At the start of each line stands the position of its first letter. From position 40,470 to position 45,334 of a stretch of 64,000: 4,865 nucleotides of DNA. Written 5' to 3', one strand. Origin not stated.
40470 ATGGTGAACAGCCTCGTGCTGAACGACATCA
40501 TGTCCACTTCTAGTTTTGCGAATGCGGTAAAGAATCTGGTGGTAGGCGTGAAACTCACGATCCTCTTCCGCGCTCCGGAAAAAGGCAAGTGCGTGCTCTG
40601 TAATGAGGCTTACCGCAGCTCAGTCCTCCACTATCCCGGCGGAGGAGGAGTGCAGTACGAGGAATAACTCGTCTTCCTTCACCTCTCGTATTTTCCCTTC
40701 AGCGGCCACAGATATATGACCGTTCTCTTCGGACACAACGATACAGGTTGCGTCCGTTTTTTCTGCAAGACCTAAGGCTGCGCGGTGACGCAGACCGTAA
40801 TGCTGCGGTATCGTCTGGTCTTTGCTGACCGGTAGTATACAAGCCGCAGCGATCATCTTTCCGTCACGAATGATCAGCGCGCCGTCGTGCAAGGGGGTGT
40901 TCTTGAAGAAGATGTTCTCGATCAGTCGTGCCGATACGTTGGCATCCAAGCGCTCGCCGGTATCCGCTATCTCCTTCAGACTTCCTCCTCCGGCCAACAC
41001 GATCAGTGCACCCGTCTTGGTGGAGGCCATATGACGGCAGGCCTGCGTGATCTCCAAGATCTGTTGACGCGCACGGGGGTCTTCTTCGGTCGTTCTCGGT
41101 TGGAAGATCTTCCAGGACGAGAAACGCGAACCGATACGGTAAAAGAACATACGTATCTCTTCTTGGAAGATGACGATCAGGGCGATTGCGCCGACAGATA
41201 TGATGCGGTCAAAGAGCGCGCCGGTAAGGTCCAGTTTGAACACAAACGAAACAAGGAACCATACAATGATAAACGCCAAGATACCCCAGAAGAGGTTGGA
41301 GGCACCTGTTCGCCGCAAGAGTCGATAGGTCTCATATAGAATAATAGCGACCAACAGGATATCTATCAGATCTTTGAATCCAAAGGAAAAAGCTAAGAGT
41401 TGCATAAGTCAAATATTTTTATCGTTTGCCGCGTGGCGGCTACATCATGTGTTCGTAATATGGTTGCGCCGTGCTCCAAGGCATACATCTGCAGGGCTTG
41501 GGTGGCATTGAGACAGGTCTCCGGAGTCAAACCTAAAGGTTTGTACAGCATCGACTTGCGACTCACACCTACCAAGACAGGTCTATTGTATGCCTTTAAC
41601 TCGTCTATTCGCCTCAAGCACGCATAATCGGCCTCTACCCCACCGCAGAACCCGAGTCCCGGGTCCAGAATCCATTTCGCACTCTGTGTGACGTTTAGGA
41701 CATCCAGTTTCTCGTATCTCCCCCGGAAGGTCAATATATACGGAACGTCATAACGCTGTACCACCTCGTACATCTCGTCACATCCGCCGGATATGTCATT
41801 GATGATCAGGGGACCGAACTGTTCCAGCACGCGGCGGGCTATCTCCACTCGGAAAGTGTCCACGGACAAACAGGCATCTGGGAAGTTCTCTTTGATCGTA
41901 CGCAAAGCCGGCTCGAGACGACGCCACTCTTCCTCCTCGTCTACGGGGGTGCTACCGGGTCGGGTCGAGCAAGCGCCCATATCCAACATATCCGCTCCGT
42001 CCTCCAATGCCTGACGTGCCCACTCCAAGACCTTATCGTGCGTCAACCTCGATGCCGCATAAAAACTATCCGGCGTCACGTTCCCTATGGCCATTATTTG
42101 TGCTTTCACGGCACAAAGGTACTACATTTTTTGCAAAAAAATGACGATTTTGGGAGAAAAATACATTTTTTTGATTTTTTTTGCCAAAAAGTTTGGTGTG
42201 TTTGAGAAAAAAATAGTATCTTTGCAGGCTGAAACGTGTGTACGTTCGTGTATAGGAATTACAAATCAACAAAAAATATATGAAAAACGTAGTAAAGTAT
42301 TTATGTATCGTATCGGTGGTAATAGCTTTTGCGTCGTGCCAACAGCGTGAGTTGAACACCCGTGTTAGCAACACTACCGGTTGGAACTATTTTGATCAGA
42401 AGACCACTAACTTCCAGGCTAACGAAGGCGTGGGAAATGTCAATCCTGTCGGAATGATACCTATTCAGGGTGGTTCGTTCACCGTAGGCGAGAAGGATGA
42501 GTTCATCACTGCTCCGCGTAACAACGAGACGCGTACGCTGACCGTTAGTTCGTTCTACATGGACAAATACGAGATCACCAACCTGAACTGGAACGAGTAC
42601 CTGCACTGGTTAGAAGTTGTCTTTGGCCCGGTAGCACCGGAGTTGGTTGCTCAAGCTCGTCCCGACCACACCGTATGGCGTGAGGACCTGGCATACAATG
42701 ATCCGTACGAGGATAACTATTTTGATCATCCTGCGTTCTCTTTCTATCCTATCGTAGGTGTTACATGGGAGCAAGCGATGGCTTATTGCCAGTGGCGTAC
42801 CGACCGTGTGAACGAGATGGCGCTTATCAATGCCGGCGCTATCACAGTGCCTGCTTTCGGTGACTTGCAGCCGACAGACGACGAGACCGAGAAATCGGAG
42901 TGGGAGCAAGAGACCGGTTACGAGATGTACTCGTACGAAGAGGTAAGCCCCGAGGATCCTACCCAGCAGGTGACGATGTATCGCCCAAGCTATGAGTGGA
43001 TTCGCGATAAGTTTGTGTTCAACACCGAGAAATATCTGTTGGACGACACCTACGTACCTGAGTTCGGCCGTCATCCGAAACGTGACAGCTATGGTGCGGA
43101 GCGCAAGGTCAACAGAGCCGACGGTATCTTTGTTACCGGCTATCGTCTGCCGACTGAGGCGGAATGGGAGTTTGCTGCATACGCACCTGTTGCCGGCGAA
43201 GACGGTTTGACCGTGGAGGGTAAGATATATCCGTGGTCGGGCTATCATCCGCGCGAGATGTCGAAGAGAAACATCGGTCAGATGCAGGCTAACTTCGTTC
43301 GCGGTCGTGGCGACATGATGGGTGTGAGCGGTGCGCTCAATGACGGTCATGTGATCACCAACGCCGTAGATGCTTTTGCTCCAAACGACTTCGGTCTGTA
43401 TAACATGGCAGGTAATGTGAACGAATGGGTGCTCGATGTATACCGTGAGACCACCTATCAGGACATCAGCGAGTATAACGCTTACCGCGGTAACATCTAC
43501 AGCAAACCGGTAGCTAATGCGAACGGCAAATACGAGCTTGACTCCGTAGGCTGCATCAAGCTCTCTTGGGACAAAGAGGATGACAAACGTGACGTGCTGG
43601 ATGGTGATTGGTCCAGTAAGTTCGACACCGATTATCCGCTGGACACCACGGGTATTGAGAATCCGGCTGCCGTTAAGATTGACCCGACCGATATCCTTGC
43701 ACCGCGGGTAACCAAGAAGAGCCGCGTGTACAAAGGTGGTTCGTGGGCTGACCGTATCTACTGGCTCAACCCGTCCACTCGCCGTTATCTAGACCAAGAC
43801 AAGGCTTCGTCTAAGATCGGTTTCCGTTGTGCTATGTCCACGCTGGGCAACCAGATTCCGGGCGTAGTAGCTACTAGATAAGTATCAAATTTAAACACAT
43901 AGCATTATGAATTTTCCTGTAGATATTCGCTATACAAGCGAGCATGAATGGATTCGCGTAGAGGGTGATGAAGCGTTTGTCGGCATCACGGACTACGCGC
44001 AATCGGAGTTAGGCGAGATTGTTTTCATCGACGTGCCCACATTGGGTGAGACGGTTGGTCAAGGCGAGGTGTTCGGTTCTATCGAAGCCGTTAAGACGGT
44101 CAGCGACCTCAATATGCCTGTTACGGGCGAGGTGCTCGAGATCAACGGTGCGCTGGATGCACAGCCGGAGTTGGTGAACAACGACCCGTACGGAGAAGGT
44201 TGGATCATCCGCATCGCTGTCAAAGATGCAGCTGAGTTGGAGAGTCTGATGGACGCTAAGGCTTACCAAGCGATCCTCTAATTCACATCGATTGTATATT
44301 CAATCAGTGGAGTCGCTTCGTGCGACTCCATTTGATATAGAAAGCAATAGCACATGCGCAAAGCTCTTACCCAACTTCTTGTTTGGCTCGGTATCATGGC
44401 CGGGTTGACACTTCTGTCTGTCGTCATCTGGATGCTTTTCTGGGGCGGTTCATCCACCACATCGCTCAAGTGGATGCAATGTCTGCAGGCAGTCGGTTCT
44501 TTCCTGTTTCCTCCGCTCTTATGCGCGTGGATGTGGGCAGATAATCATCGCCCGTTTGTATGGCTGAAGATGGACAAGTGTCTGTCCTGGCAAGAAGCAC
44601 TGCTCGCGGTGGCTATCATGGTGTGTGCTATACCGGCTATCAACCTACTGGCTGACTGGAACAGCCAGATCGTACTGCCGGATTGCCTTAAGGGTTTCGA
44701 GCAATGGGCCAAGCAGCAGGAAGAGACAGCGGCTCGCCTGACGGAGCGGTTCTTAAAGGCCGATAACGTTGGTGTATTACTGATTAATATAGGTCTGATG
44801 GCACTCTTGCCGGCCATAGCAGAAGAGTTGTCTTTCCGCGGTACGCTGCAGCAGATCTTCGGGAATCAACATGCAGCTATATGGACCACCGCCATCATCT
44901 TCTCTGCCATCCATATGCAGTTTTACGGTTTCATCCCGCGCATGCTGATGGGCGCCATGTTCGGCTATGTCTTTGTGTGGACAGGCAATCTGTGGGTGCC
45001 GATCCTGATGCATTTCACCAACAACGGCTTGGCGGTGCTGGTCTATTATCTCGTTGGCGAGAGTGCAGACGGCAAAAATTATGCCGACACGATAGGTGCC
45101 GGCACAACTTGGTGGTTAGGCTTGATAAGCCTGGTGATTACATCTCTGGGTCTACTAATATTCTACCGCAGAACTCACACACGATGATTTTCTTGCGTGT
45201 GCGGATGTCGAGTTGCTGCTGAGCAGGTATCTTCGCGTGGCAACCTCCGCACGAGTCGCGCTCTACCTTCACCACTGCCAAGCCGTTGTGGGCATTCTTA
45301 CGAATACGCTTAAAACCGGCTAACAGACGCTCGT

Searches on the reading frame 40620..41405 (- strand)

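Call 31: search_protein_families(library=pfam, proteins=[window:40620-41405:-], max_evalue=0.0001)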
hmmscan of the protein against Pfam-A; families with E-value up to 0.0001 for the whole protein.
window:40620-41405:- (261 aa): 2 families
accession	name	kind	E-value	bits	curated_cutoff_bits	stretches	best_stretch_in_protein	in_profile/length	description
PF02457.21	DAC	-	8.4e-43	145.2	27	1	121-238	2-118/119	DisA bacterial checkpoint controller nucleotide-binding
PF19293.4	CdaA_N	-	2.5e-29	101.7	23.8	1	6-84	3-81/81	CdaA N-terminal transmembrane domain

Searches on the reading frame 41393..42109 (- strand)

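Call 31: search_protein_families(library=pfam, proteins=[window:41393-42109:-], max_evalue=0.0001)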
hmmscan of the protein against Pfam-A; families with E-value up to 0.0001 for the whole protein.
window:41393-42109:- (238 aa): 1 family
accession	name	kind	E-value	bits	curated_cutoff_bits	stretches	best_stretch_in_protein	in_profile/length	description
PF00809.28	Pterin_bind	-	3.2e-48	165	25.5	2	6-128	1-124/244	Pterin binding enzyme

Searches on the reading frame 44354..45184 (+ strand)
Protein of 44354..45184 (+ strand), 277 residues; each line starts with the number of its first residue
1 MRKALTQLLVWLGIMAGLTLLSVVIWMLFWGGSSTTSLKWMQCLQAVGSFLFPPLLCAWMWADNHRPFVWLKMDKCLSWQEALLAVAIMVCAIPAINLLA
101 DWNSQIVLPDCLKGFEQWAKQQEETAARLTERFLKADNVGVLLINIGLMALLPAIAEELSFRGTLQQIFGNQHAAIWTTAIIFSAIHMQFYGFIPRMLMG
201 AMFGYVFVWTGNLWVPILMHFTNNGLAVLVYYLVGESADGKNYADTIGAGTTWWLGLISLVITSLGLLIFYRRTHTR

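Call 31: search_protein_families(library=pfam, proteins=[window:44354-45184:+], max_evalue=0.0001)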
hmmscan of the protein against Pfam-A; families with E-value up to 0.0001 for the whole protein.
window:44354-45184:+ (277 aa): 1 family
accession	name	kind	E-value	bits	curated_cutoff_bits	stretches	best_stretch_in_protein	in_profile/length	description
PF02517.21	Rce1-like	-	1.9e-19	70.2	22.4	1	143-225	5-92/93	Type II CAAX prenyl endopeptidase Rce1-like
